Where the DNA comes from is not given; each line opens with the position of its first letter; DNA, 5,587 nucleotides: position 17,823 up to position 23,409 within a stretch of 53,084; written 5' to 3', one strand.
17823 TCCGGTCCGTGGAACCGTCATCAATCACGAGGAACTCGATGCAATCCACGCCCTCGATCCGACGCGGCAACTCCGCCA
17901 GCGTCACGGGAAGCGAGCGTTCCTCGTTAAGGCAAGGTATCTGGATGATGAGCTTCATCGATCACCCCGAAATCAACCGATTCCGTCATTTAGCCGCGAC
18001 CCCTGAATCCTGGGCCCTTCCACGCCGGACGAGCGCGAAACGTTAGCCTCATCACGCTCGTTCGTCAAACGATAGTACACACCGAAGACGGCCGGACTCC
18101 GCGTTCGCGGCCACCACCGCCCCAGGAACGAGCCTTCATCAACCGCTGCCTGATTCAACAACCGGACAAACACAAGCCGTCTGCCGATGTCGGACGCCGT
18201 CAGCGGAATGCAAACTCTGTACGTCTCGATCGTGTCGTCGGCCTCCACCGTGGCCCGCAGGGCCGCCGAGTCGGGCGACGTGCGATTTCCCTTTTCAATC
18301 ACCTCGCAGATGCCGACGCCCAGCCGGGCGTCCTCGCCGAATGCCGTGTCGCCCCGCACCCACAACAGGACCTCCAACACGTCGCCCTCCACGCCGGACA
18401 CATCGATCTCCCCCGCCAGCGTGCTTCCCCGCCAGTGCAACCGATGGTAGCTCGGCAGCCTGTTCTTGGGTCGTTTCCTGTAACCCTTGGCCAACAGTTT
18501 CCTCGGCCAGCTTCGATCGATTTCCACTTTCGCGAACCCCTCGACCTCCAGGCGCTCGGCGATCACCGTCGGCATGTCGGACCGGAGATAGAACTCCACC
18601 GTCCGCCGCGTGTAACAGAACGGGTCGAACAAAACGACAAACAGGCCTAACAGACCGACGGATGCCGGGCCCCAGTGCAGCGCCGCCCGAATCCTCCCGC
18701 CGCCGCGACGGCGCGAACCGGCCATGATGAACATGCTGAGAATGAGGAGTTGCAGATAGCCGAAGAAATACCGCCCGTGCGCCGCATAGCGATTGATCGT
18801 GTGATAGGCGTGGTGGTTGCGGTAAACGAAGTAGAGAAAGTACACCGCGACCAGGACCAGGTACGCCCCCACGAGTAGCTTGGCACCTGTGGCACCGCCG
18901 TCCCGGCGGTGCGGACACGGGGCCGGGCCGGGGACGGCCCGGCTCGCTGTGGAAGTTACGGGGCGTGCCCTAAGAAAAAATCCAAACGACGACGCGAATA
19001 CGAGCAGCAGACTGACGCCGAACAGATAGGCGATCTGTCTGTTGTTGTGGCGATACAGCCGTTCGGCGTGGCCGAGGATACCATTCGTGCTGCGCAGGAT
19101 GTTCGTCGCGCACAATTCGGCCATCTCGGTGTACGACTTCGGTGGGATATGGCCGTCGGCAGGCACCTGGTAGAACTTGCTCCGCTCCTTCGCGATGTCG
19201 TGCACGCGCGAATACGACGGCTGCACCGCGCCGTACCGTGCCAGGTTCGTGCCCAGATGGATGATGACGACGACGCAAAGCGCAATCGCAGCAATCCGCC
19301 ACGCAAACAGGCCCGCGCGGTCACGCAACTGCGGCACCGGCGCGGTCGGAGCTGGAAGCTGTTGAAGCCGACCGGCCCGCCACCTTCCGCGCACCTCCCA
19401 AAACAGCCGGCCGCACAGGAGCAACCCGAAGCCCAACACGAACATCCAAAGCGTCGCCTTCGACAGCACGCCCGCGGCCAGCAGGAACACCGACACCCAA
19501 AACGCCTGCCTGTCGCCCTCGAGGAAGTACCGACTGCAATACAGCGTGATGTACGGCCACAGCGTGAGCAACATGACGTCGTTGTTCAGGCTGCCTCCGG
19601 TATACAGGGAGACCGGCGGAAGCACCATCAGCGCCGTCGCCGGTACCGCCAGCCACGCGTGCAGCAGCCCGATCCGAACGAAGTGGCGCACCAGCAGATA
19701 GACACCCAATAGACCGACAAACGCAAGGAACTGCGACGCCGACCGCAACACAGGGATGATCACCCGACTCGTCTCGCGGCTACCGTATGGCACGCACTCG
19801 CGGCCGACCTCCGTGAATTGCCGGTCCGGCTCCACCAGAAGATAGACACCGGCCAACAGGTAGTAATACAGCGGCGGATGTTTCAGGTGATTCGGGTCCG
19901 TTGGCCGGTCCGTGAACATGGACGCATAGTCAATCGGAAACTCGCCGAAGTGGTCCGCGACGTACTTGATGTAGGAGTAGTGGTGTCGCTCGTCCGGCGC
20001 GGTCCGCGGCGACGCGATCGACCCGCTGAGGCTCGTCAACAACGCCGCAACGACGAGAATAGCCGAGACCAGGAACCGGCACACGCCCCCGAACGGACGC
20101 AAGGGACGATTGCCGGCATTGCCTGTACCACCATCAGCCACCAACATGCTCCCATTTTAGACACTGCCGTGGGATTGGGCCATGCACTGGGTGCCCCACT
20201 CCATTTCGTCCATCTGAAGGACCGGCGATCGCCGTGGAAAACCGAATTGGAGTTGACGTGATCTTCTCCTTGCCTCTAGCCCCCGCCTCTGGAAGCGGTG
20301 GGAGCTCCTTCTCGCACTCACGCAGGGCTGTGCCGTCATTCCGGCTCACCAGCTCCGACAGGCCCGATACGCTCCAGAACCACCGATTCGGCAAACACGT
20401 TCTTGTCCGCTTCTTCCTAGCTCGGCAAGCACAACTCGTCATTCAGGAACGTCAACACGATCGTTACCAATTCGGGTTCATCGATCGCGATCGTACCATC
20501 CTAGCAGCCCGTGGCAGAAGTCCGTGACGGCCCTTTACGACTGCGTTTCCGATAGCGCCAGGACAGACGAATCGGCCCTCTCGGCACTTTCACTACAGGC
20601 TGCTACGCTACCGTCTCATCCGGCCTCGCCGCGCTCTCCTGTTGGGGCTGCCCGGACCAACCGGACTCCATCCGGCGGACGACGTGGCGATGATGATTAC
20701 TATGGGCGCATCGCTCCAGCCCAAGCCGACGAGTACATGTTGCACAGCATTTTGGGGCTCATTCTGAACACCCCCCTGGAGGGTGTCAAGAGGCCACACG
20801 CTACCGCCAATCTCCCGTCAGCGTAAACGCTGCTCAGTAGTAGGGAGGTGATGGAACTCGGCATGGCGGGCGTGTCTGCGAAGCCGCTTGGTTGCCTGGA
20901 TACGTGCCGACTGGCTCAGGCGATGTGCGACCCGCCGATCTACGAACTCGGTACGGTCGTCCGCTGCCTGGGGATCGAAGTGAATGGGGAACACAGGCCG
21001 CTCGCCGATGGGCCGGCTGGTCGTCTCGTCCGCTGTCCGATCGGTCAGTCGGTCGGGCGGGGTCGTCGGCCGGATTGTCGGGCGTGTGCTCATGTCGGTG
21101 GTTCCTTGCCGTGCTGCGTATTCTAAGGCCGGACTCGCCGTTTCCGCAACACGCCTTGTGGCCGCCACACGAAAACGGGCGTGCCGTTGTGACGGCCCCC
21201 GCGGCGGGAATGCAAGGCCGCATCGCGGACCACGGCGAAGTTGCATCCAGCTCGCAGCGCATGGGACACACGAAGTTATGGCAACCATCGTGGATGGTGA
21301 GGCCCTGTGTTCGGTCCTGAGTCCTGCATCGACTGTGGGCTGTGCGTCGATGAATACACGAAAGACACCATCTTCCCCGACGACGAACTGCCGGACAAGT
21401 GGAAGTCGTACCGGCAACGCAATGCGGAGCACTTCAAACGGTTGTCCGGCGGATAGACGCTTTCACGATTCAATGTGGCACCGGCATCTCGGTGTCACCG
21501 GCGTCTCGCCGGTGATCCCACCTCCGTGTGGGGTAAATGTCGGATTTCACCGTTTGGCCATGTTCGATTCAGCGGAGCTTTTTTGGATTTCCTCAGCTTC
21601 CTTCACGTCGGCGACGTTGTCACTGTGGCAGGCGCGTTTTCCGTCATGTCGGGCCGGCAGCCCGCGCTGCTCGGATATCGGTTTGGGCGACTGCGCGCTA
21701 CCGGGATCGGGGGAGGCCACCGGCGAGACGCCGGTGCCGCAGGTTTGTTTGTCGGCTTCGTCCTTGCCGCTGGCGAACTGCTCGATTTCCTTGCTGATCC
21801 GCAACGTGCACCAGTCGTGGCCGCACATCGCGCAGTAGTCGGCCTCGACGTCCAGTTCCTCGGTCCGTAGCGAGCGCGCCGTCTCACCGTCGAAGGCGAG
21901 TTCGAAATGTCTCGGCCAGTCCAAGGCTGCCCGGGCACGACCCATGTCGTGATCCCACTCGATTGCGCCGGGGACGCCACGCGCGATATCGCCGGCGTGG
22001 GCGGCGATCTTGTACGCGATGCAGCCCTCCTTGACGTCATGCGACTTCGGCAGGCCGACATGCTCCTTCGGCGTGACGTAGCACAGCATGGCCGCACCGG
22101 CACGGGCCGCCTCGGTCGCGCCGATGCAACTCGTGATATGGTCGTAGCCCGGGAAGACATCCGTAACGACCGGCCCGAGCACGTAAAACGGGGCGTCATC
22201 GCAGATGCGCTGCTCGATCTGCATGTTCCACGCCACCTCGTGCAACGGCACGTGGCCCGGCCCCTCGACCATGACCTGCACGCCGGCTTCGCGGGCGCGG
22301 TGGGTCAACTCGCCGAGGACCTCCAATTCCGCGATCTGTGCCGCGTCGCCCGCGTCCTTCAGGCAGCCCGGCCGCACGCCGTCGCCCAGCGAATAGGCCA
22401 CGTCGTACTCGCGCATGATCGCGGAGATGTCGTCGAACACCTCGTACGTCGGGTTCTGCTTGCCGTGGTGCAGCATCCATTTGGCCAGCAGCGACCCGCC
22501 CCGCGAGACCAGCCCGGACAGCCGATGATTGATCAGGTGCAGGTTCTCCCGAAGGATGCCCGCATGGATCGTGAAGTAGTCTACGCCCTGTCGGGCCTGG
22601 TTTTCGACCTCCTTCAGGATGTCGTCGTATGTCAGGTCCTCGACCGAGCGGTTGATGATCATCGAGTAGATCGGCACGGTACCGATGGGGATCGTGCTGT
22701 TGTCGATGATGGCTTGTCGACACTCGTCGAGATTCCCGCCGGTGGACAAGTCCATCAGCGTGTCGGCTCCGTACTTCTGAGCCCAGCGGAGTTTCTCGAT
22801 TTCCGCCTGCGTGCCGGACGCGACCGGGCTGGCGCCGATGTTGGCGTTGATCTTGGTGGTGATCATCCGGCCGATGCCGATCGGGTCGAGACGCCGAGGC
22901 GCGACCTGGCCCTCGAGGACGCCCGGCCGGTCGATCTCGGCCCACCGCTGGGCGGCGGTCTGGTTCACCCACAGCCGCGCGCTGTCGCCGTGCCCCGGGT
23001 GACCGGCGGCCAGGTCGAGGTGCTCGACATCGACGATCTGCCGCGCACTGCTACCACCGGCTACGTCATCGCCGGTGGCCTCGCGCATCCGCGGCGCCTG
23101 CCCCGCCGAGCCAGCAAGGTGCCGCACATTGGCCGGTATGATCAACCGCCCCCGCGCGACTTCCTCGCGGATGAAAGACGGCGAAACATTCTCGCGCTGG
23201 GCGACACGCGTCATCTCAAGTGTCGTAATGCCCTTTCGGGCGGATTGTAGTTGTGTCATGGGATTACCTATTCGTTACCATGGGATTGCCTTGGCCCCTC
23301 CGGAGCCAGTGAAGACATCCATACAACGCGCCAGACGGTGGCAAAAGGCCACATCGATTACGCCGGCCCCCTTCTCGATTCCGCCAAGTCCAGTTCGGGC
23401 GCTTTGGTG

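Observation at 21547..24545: A TPP riboswitch precedes a tandem-DinB gene rather than thiC: candidate new thiamine-regulon member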

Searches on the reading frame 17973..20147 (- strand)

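Call 6: search_protein_families(library=pfam, proteins=[window:17973-20147:-], max_evalue=0.01)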
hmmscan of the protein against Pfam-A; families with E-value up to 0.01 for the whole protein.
window:17973-20147:- (724 aa): 1 family
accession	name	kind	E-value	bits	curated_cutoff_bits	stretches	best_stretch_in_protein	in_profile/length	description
PF13231.12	PMT_2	-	1e-05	26.3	26.1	1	135-248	25-129/160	Dolichyl-phosphate-mannose-protein mannosyltransferase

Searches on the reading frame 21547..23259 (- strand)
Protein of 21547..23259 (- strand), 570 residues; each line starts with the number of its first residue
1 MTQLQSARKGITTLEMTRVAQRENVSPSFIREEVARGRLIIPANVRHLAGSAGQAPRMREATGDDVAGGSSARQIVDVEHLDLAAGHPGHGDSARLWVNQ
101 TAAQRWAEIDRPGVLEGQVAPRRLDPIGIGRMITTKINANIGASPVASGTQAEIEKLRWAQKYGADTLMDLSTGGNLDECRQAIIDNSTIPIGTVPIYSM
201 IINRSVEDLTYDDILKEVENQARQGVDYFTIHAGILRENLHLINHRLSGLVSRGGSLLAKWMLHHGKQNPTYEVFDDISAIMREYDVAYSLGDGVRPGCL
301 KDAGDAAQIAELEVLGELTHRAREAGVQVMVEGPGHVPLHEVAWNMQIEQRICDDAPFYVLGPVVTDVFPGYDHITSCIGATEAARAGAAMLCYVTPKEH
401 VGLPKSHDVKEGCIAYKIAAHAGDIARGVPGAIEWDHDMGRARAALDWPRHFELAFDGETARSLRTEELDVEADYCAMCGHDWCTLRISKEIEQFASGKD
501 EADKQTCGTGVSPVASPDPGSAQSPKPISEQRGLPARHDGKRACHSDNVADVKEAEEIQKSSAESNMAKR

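Call 6: search_protein_families(library=pfam, proteins=[window:21547-23259:-], max_evalue=0.01)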
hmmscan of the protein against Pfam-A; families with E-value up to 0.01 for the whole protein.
window:21547-23259:- (570 aa): 1 family
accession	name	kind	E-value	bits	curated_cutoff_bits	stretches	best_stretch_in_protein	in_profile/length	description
PF01964.24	ThiC_Rad_SAM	-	3.6e-174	579.9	25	2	123-490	47-419/420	Radical SAM ThiC family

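Call 7: search_protein_families(library=ncbifam, proteins=[window:21547-23259:-], max_evalue=0.01)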
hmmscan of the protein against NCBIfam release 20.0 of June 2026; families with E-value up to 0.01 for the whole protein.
window:21547-23259:- (570 aa): 5 families
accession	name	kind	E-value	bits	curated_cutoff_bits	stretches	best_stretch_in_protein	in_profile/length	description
NF009895.0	PRK13352.1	equivalog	5.6e-181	602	410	2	121-495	48-423/430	phosphomethylpyrimidine synthase ThiC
TIGR00190.1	thiC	equivalog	4.6e-176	585.7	460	2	122-493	48-422/423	phosphomethylpyrimidine synthase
NF006763.1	PRK09284.1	equivalog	8.2e-167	556.1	650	2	123-492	188-563/564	phosphomethylpyrimidine synthase ThiC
TIGR04386.1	ThiC_like_1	exception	3.4e-139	464.3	700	2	123-491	48-422/426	B12 lower ligand biosynthesis ThiC-like protein BzaB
NF052418.1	MymT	equivalog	0.0094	15.8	80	0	477-514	10-47/47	copper-binding metallothionein MymT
